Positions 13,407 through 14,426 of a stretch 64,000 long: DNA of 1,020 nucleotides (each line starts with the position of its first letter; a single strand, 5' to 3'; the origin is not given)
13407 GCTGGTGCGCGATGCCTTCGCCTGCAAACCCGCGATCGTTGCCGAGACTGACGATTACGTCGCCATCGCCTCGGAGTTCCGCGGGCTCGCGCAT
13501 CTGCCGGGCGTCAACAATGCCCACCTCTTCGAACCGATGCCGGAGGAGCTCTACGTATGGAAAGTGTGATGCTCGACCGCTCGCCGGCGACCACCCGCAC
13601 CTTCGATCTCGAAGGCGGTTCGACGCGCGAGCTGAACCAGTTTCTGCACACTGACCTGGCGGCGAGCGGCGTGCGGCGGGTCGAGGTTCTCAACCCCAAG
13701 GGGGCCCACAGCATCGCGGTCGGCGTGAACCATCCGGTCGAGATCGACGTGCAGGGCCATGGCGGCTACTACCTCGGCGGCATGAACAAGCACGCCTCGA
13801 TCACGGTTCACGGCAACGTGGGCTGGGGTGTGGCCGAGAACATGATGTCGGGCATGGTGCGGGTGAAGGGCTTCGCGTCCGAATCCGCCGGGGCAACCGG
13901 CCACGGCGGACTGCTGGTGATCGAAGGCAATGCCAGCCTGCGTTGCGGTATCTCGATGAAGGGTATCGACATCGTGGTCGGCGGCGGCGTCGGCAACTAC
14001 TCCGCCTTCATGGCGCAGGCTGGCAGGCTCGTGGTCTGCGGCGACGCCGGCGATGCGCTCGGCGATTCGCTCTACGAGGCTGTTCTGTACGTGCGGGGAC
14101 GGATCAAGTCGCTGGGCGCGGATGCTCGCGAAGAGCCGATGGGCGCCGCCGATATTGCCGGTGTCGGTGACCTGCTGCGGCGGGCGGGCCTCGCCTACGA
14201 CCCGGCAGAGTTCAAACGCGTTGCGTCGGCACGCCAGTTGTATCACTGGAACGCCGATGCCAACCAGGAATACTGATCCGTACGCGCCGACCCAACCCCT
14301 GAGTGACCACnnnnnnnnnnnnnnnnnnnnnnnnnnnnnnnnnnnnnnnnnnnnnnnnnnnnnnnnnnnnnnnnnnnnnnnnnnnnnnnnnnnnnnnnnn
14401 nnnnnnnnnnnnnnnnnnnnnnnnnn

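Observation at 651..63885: Dense family of 70-120 bp two-hairpin intergenic repeats (13 copies plus one remnant in 64 kb)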

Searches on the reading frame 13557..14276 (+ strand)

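Call 78: search_protein_families(library=pfam, proteins=[window:13557-14276:+], max_evalue=0.00001)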
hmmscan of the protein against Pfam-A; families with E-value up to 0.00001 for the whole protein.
window:13557-14276:+ (239 aa): 1 family
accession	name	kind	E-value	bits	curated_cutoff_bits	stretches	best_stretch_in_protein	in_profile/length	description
PF01493.24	GXGXG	-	1.6e-07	31.5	32.5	1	55-185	25-168/190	GXGXG motif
